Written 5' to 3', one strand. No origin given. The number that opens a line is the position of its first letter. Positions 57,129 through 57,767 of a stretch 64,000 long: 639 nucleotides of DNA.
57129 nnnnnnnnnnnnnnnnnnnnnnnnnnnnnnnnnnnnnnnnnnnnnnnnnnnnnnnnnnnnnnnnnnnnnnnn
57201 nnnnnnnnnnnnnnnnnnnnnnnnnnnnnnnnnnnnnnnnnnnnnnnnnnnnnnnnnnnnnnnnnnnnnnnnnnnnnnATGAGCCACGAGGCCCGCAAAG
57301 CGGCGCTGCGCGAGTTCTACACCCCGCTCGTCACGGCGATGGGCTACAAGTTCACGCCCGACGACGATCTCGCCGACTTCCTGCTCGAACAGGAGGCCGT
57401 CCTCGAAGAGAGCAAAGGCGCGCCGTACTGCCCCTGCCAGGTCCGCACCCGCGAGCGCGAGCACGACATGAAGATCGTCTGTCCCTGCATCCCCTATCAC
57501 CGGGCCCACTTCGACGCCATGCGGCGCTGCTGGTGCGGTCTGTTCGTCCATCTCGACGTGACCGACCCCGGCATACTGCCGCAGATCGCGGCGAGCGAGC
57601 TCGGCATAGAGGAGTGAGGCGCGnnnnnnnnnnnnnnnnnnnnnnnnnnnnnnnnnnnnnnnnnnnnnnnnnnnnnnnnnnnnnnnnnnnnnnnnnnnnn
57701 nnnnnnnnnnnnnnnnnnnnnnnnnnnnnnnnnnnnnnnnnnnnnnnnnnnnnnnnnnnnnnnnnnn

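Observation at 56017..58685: Redox cluster: nitroreductase, then Rieske, glutaredoxin-like, FTR-type catalytic subunit, Rieske, then superoxide dismutase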

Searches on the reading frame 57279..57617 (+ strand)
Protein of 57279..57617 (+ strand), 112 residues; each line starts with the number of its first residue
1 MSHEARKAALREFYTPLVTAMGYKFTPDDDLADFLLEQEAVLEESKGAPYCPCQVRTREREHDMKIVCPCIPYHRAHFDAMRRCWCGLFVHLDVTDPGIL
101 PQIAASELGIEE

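Call 3: search_protein_families(library=pfam, proteins=[window:57279-57617:+], max_evalue=0.01)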
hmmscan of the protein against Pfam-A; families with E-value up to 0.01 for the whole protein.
window:57279-57617:+ (112 aa): 1 family
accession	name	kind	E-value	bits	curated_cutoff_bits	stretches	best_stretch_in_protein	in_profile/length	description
PF02943.20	FeThRed_B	-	1.6e-23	83.2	22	1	9-99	4-95/106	Ferredoxin thioredoxin reductase catalytic beta chain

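Call 6: search_protein_families(library=ncbifam, proteins=[window:57279-57617:+], max_evalue=0.01)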
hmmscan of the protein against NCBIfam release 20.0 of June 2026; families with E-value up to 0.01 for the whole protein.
window:57279-57617:+ (112 aa): 1 family
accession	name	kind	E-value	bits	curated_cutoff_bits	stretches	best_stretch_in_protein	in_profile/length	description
NF041072.1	FtrB_double_U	equivalog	6.4e-08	32.4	160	1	15-90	17-91/121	FtrB family double-selenoprotein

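Call 10: find_homologous_proteins(query=window:57279-57617:+)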
Query window:57279-57617:+ (112 aa): 349 proteins with E <= 0.001 among 350 candidates; the best 120 are listed.
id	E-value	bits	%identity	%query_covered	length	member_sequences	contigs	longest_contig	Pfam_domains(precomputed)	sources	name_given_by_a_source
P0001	4.3e-68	244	94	100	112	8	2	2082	PF02943.21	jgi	jgi:ferredoxin-thioredoxin reductase catalytic chain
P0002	4.6e-64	231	89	100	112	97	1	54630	PF02943.21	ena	-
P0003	4.2e-62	225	86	99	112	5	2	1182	PF02943.21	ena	-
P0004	5.2e-61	221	84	99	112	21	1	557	PF02943.21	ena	-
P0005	1.5e-60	220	85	100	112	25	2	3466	PF02943.21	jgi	jgi:ferredoxin-thioredoxin reductase catalytic chain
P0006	1.0e-58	214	82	99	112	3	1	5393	PF02943.21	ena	-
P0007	2.7e-58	213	82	99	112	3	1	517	PF02943.21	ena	-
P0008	6.5e-57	208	84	100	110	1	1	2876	PF02943.21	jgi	jgi:ferredoxin-thioredoxin reductase catalytic chain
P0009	4.6e-56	206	79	99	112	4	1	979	PF02943.21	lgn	-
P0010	1.1e-55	204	78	99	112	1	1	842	PF02943.21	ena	-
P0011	1.1e-55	204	79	100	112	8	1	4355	PF02943.21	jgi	jgi:ferredoxin-thioredoxin reductase catalytic subunit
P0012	5.2e-55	202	77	99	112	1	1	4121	PF02943.21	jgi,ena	-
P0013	9.1e-50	185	71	99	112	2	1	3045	PF02943.21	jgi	jgi:ferredoxin-thioredoxin reductase catalytic chain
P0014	1.4e-49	185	72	96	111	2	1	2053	PF02943.21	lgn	-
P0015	3.1e-49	184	70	99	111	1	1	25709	PF02943.21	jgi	jgi:ferredoxin-thioredoxin reductase catalytic subunit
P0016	5.1e-49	183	85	87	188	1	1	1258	PF02943.21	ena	-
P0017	6.2e-49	183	72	96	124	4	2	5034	PF02943.21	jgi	jgi:ferredoxin-thioredoxin reductase catalytic chain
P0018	6.4e-49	182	72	97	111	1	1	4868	PF02943.21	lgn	-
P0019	1.6e-48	181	69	99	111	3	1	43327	PF02943.21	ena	-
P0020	2.5e-48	181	71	96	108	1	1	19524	PF02943.21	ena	-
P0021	4.5e-48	180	68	99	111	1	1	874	PF02943.21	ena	-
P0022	1.8e-47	178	68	96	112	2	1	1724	PF02943.21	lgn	-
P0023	4.3e-47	177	68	99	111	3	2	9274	PF02943.21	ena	-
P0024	6.4e-47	176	66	99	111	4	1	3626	PF02943.21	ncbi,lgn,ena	-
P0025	8.8e-47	176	70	93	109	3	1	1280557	PF02943.21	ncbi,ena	-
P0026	9.7e-47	175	68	96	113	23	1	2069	PF02943.21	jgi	-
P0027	1.0e-46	175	68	99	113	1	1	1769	PF02943.21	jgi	jgi:ferredoxin-thioredoxin reductase catalytic chain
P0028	2.6e-46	174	67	99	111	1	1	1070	PF02943.21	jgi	jgi:ferredoxin-thioredoxin reductase catalytic chain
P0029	3.2e-46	174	68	96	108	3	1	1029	PF02943.21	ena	-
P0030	5.6e-46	173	69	96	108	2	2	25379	PF02943.21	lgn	-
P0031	6.4e-46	173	71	93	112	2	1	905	PF02943.21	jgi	-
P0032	7.1e-46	173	66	99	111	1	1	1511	PF02943.21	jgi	-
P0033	8.0e-46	173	71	96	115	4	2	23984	PF02943.21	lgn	-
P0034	8.1e-46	172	66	99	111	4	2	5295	PF02943.21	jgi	jgi:ferredoxin-thioredoxin reductase catalytic subunit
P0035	8.9e-46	172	66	99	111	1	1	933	PF02943.21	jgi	jgi:ferredoxin-thioredoxin reductase catalytic chain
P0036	1.1e-45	172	66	99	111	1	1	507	PF02943.21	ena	-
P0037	1.1e-45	172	67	99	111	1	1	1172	PF02943.21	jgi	jgi:ferredoxin-thioredoxin reductase catalytic chain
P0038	1.1e-45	172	66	99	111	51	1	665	PF02943.21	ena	-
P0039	1.2e-45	172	66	99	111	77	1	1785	PF02943.21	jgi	jgi:ferredoxin-thioredoxin reductase catalytic chain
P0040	1.2e-45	172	66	99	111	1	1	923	PF02943.21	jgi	jgi:ferredoxin-thioredoxin reductase catalytic chain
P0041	1.3e-45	172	66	97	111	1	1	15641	PF02943.21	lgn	-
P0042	1.3e-45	172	65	100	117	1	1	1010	PF02943.21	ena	-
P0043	1.5e-45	172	66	99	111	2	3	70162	PF02943.21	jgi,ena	-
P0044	1.5e-45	172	64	100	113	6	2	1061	PF02943.21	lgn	-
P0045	1.6e-45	171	66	99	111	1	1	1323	PF02943.21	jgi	jgi:ferredoxin-thioredoxin reductase catalytic chain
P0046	2.0e-45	171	67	96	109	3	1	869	PF02943.21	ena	-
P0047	2.5e-45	171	67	99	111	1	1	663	PF02943.21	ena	-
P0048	2.6e-45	171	66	99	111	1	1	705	PF02943.21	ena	-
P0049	3.1e-45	171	65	99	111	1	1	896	PF02943.21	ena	-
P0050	3.3e-45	171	68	96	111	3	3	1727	PF02943.21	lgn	-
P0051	3.5e-45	170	65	99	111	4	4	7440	PF02943.21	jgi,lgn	-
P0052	4.1e-45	170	66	96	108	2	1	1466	PF02943.21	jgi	jgi:ferredoxin-thioredoxin reductase catalytic chain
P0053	4.1e-45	170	65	99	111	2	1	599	PF02943.21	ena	-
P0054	4.2e-45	170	67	94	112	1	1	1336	PF02943.21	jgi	jgi:ferredoxin-thioredoxin reductase catalytic chain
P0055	4.9e-45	170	65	99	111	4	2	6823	PF02943.21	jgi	-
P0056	5.7e-45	170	71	92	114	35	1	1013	PF02943.21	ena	-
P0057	6.4e-45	170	64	99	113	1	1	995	PF02943.21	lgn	-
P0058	7.5e-45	169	68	97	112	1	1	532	PF02943.21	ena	-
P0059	7.9e-45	169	66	97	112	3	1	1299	PF02943.21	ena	-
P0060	8.0e-45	169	64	99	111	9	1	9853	PF02943.21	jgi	jgi:ferredoxin-thioredoxin reductase catalytic chain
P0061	8.2e-45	169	68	96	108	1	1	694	PF02943.21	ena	-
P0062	8.7e-45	169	67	99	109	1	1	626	PF02943.21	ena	-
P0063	9.6e-45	169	67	99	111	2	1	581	PF02943.21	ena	-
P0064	1.0e-44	169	67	96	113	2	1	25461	PF02943.21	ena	-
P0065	1.3e-44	169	66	99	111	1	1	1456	PF02943.21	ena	-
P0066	1.5e-44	168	64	99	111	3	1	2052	PF02943.21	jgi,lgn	jgi:ferredoxin-thioredoxin reductase catalytic subunit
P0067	1.6e-44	168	63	99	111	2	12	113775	PF02943.21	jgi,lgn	jgi:ferredoxin-thioredoxin reductase catalytic subunit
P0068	1.7e-44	168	63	96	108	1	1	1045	PF02943.21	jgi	jgi:ferredoxin-thioredoxin reductase catalytic subunit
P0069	2.1e-44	168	67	96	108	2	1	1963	PF02943.21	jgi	jgi:ferredoxin-thioredoxin reductase catalytic chain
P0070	2.1e-44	168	67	96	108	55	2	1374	PF02943.21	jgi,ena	-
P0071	2.1e-44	168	67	97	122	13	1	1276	PF02943.21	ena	-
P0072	2.2e-44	168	67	96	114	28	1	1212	PF02943.21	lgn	-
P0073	2.2e-44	168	67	96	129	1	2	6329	PF02943.21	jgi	jgi:ferredoxin-thioredoxin reductase catalytic chain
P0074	2.2e-44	168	66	96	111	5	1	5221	PF02943.21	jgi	-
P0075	2.3e-44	168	65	99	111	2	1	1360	PF02943.21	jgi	jgi:ferredoxin-thioredoxin reductase catalytic chain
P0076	2.4e-44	168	65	99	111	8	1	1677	PF02943.21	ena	-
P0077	2.9e-44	167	64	99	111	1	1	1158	PF02943.21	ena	-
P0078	3.0e-44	167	68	96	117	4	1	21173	PF02943.21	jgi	jgi:ferredoxin-thioredoxin reductase catalytic chain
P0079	3.0e-44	167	65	96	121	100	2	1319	PF02943.21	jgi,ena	-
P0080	3.1e-44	167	67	99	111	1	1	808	PF02943.21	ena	-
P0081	3.1e-44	167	65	98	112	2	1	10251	PF02943.21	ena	-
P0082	3.3e-44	167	67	96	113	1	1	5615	PF02943.21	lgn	-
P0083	3.3e-44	167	68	96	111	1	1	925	PF02943.21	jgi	jgi:ferredoxin-thioredoxin reductase catalytic chain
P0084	3.6e-44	167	63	99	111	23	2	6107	PF02943.21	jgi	jgi:ferredoxin-thioredoxin reductase catalytic chain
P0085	4.1e-44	167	65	96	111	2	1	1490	PF02943.21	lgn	-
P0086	4.7e-44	167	68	96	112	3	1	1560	PF02943.21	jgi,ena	-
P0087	5.0e-44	167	64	99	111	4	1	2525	PF02943.21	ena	-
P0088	5.1e-44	167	64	99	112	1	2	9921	PF02943.21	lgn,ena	-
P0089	5.2e-44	167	61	100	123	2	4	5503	PF02943.21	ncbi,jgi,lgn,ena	-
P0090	5.3e-44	167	67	97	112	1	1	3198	PF02943.21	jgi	jgi:ferredoxin-thioredoxin reductase catalytic chain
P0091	5.4e-44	167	64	96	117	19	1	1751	PF02943.21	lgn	-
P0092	5.6e-44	167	67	94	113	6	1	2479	PF02943.21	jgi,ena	-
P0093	6.3e-44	166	65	96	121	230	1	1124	PF02943.21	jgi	jgi:ferredoxin-thioredoxin reductase catalytic subunit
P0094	6.5e-44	166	63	99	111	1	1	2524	PF02943.21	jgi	jgi:ferredoxin-thioredoxin reductase catalytic chain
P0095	6.5e-44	166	66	96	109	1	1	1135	PF02943.21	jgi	jgi:ferredoxin-thioredoxin reductase catalytic subunit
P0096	6.7e-44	166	63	99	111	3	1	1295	PF02943.21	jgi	jgi:ferredoxin-thioredoxin reductase catalytic chain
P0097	7.1e-44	166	66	96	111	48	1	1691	PF02943.21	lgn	-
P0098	8.6e-44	166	65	99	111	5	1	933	PF02943.21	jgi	jgi:ferredoxin-thioredoxin reductase catalytic chain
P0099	8.8e-44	166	67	94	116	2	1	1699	PF02943.21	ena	-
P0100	9.7e-44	166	67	97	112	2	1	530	PF02943.21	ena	-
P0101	9.8e-44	166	65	96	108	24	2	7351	PF02943.21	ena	-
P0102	1.2e-43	165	65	96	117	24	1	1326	PF02943.21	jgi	jgi:ferredoxin-thioredoxin reductase catalytic chain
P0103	1.4e-43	165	63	100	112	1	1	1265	PF02943.21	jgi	jgi:ferredoxin-thioredoxin reductase catalytic chain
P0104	1.5e-43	165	68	96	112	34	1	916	PF02943.21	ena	-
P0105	1.5e-43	165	64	96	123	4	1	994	PF02943.21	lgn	-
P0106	1.6e-43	165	65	96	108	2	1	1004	PF02943.21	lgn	-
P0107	1.6e-43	165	64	96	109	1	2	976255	PF02943.21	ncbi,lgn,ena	-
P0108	1.6e-43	165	66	93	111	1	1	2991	PF02943.21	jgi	jgi:ferredoxin-thioredoxin reductase catalytic chain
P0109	1.7e-43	165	64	96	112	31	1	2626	PF02943.21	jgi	jgi:ferredoxin-thioredoxin reductase catalytic subunit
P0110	1.7e-43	165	67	96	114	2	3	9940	PF02943.21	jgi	-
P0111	1.9e-43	165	61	100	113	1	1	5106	PF02943.21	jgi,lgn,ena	-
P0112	1.9e-43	165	66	94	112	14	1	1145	PF02943.21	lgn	-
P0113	2.1e-43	165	65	96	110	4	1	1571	PF02943.21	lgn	-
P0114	2.1e-43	165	64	96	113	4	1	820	PF02943.21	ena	-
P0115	2.2e-43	165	65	96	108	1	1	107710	PF02943.21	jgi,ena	-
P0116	2.4e-43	164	69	92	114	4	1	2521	PF02943.21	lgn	-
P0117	2.4e-43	164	67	96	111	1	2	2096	PF02943.21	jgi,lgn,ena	-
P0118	2.5e-43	164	66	96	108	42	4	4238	PF02943.21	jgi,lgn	jgi:ferredoxin-thioredoxin reductase catalytic subunit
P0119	2.5e-43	164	62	99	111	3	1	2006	PF02943.21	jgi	jgi:ferredoxin-thioredoxin reductase catalytic subunit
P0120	2.5e-43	164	64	98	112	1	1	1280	PF02943.21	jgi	jgi:ferredoxin-thioredoxin reductase catalytic subunit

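Call 14: find_related_loci(query=A1, collection=genome_contigs, flank=5000)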
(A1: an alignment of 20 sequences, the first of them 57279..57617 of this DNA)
Query A1 (112 aa) in genome_contigs; peptide patterns used: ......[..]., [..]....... (x = any residue, [..] = any of these).
442 stretches matched a pattern; 349 encode a relative of the query (tblastn E <= 1e-3); the best 80 are kept; 80 distinct loci.
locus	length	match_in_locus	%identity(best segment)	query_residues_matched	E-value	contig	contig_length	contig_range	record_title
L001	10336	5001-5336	88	1-112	5e-67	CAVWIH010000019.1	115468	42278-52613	MAG: uncultured Actinomycetes bacterium isolate MFD02138.bin.2.32 genome assembly, contig: contig_21365, whole genome sh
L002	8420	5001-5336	88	1-112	2e-66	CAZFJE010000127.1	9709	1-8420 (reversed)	MAG TPA_asm: uncultured Thermoleophilia bacterium isolate binchicken_co3_282 genome assembly, contig: NODE_22944_length_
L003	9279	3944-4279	88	1-112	3e-66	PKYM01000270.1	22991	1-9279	MAG: Actinomycetota bacterium isolate palsa_645 73.20120500_P19.15_contig_1720, whole genome shotgun sequence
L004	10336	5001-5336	87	1-112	8e-66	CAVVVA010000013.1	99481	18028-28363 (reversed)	MAG: uncultured Actinomycetes bacterium isolate MFD03726.bin.2.9 genome assembly, contig: contig_54721, whole genome sho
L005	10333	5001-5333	87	1-111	2e-65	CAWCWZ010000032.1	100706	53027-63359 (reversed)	MAG: uncultured Actinomycetes bacterium isolate MFD03323.bin.1.10 genome assembly, contig: contig_203913, whole genome s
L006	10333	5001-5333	86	1-111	2e-64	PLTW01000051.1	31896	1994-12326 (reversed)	MAG: Actinomycetota bacterium isolate bog_752 73.20120700_S1D.129_contig_6936, whole genome shotgun sequence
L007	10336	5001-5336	85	1-112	4e-64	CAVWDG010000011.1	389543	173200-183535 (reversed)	MAG: uncultured Actinomycetes bacterium isolate MFD09286.bin.2.48 genome assembly, contig: contig_51613, whole genome sh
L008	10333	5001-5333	81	1-111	1e-61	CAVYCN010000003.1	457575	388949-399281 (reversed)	MAG: uncultured Actinomycetes bacterium isolate MFD04492.bin.3.7 genome assembly, contig: contig_13490, whole genome sho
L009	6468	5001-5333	82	1-111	3e-61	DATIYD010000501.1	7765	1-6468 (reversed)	MAG TPA_asm: Thermoleophilia bacterium isolate SMAG_U15266 k141_1403208, whole genome shotgun sequence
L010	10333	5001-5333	82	1-111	3e-61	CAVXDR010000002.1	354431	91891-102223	MAG: uncultured Actinomycetes bacterium isolate MFD02138.bin.2.13 genome assembly, contig: contig_17092, whole genome sh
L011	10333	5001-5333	80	1-111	7e-60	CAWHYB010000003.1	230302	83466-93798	MAG: uncultured Actinomycetes bacterium isolate MFD01299.bin.2.57 genome assembly, contig: contig_50925, whole genome sh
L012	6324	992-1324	67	1-111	4e-51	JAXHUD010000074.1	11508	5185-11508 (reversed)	MAG: Chloroflexota bacterium isolate MAG42_tar_biofilm MAG42_74, whole genome shotgun sequence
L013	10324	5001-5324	71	1-108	5e-50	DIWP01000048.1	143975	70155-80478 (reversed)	MAG TPA_asm: Thermoleophilia bacterium UBA6103 UBA6103_contig_7970, whole genome shotgun sequence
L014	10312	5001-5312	70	6-109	1e-49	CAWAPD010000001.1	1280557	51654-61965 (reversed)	MAG: uncultured Actinomycetes bacterium isolate MFD04492.bin.1.108 genome assembly, contig: contig_12996, whole genome s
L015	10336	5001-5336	67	1-112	1e-49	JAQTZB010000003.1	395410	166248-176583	MAG: Elusimicrobiales bacterium isolate STC_50 NODE_27_length_395410_cov_7.656218_Sandtown_C, whole genome shotgun seque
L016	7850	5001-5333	66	1-111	4e-49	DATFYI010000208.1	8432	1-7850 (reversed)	MAG TPA_asm: Anaerolineaceae bacterium isolate SMAG_U9539 k141_399616, whole genome shotgun sequence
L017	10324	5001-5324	67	1-108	4e-49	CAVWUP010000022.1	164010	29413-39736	MAG: uncultured delta proteobacterium isolate MFD01689.bin.1.110 genome assembly, contig: contig_19023, whole genome sho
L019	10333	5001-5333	67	1-111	2e-49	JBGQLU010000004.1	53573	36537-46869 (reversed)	MAG: Acidobacteriota bacterium isolate OBJ2_061818_050_30 k141_758949_length_53573_cov_10.9959, whole genome shotgun seq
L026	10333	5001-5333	66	1-111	1e-48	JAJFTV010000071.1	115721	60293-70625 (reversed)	MAG: Chloroflexota bacterium isolate bin.298 k141_672144, whole genome shotgun sequence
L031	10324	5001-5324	66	1-108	5e-48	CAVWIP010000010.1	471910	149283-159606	MAG: uncultured delta proteobacterium isolate MFD02138.bin.2.6 genome assembly, contig: contig_44845, whole genome shotg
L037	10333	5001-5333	64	1-111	9e-48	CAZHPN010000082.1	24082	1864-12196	MAG TPA_asm: uncultured bacterium isolate binchicken_co3_336 genome assembly, contig: NODE_6572_length_24082_cov_6.81196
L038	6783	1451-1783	65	1-111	6e-48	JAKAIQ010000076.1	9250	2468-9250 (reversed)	MAG: Deltaproteobacteria bacterium isolate WY3.bin34 NODE_14189_length_9250_cov_1.162885, whole genome shotgun sequence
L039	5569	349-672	65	4-111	9e-48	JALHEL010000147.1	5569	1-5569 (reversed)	MAG: Leptolinea sp. isolate 2-no_aug_S1_039 scaffold_6397, whole genome shotgun sequence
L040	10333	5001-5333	63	1-111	7e-48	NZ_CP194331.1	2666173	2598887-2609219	Candidatus Ferrigenium straubiae strain KS chromosome, complete genome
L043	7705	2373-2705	62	1-111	2e-47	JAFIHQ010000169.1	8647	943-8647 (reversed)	MAG: Treponema sp. isolate HJP_bin34 k141_204899, whole genome shotgun sequence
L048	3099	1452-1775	67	1-108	4e-47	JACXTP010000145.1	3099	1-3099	MAG: Methanomassiliicoccaceae archaeon isolate bin_107_IMCAS k117_8231042, whole genome shotgun sequence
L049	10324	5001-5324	62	1-108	3e-47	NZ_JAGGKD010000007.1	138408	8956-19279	Methanolobus bombayensis strain DSM 7082 Ga0451168_07, whole genome shotgun sequence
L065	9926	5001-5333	63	1-111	2e-46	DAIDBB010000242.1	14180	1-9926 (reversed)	MAG TPA_asm: bacterium isolate clean1855 k141_327224, whole genome shotgun sequence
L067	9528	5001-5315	66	4-108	1e-46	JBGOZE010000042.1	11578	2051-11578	MAG: Candidatus Nanoarchaeia archaeon isolate OBJ_0618_130150_25 k141_4528226_length_11578_cov_9.0000, whole genome shot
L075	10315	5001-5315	64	1-105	4e-46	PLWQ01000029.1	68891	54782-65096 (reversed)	MAG: Fibrobacteres bacterium isolate fen_1185 73.20120800_E1D.40_contig_4015, whole genome shotgun sequence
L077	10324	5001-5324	63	1-108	5e-46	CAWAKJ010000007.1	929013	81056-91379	MAG: Vicinamibacterales bacterium isolate MFD02360.bin.1.271 genome assembly, contig: contig_9634, whole genome shotgun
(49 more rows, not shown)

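Call 21: find_encoding_contigs(protein=P0067, flank=8000, max_places=4)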
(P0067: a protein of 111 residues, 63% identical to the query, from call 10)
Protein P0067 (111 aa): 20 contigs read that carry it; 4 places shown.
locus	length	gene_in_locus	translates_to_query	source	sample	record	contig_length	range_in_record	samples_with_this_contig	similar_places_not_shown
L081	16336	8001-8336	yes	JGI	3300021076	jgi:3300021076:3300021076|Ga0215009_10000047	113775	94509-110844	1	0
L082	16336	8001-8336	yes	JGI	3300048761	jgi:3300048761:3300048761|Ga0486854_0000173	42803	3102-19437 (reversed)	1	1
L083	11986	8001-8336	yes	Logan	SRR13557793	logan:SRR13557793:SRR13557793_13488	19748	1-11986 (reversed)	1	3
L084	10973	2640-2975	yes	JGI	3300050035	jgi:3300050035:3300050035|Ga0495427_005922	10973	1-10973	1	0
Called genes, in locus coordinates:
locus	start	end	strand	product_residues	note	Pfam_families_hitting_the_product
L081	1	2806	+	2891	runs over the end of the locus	PF10091:Glycoamylase, PF06165:GH94_b-supersand, PF17167:Glyco_hydro_94, PF03633:Glyco_hydro_65C (weak)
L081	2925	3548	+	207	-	PF04542:Sigma70_r2 (weak), PF04545:Sigma70_r4, PF08281:Sigma70_r4_2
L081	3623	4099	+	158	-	PF00072:Response_reg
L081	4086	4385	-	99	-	-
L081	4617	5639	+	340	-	PF20434:BD-FAE, PF07859:Abhydrolase_3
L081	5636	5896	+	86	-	-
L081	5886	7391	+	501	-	PF00199:Catalase, PF06628:Catalase-rel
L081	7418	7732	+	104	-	PF00355:Rieske, PF13806:Rieske_2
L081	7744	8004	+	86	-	PF00462:Glutaredoxin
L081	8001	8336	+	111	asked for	PF02943:FeThRed_B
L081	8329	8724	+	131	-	PF00355:Rieske, PF13806:Rieske_2 (weak), PF22543:Rieske_4 (weak)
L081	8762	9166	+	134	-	PF02823:ATP-synt_DE_N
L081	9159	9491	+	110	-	PF09527:ATPase_gene1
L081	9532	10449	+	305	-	PF00231:ATP-synt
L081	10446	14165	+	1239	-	PF00923:TAL_FSA, PF11897:DUF3417, PF00343:Phosphorylase, PF28476:GlgP_C (weak)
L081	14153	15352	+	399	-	PF00871:Acetate_kinase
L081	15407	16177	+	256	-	PF05239:PRC (faint)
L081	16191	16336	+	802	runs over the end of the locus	PF09364:XFP_N, PF03894:XFP, PF09363:XFP_C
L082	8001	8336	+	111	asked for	PF02943:FeThRed_B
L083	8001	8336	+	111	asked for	PF02943:FeThRed_B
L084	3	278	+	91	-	?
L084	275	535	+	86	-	-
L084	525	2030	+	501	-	PF00199:Catalase, PF06628:Catalase-rel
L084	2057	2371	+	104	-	PF00355:Rieske, PF13806:Rieske_2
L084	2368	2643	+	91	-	PF00462:Glutaredoxin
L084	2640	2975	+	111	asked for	PF02943:FeThRed_B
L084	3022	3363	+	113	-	PF00355:Rieske, PF13806:Rieske_2 (weak), PF22543:Rieske_4 (weak)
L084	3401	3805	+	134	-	PF02823:ATP-synt_DE_N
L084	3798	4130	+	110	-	PF09527:ATPase_gene1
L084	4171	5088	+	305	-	PF00231:ATP-synt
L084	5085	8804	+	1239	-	PF00923:TAL_FSA, PF11897:DUF3417, PF00343:Phosphorylase, PF28476:GlgP_C (weak)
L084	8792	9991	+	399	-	PF00871:Acetate_kinase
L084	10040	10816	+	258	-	PF05239:PRC (faint)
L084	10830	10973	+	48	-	?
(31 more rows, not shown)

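Call 22: find_encoding_contigs(protein=P0107, flank=8000, max_places=3)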
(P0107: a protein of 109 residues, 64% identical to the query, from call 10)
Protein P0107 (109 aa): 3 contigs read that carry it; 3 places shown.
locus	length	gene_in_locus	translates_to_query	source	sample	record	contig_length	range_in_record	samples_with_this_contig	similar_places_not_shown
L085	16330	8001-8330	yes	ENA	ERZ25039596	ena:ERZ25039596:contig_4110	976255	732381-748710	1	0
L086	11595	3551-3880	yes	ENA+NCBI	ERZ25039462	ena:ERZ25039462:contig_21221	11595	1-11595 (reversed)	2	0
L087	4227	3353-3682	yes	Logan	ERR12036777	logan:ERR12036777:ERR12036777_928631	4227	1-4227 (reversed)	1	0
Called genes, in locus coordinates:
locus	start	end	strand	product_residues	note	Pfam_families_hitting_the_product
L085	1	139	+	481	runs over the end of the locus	PF01276:OKR_DC_1, PF00155:Aminotran_1_2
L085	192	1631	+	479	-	PF00501:AMP-binding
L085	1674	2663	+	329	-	PF00892:EamA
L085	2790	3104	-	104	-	-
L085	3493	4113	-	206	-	-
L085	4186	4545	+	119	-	-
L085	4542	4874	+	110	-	-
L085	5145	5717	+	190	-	PF04542:Sigma70_r2, PF08281:Sigma70_r4_2, PF04545:Sigma70_r4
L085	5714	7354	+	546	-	PF13490:zf-HC2 (weak), PF04519:Bactofilin (faint), PF26514:DUF8173 (weak)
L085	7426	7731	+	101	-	PF00355:Rieske, PF13806:Rieske_2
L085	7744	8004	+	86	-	PF00462:Glutaredoxin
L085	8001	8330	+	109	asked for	PF02943:FeThRed_B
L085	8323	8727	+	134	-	PF00355:Rieske, PF13806:Rieske_2 (weak), PF22543:Rieske_4 (weak)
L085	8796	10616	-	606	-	PF14464:Prok-JAB, PF00899:ThiF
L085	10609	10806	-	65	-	-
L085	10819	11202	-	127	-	-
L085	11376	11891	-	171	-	PF19305:MmgE_PrpD_C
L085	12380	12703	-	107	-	PF03972:MmgE_PrpD_N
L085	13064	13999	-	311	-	PF00285:Citrate_synt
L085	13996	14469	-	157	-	PF13714:PEP_mutase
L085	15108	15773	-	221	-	PF01872:RibD_C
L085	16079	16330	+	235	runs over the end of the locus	PF00106:adh_short, PF01370:Epimerase, PF05368:NmrA (faint), PF08659:KR, PF13460:NAD_binding_10 (faint), PF13561:adh_short_C2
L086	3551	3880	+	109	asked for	PF02943:FeThRed_B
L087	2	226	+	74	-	?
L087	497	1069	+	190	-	PF04542:Sigma70_r2, PF08281:Sigma70_r4_2, PF04545:Sigma70_r4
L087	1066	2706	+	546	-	PF13490:zf-HC2 (weak), PF04519:Bactofilin (faint), PF26514:DUF8173 (weak)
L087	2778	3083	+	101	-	PF00355:Rieske, PF13806:Rieske_2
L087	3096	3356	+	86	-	PF00462:Glutaredoxin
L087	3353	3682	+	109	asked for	PF02943:FeThRed_B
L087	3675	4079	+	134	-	PF00355:Rieske, PF13806:Rieske_2 (weak), PF22543:Rieske_4 (weak)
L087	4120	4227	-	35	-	?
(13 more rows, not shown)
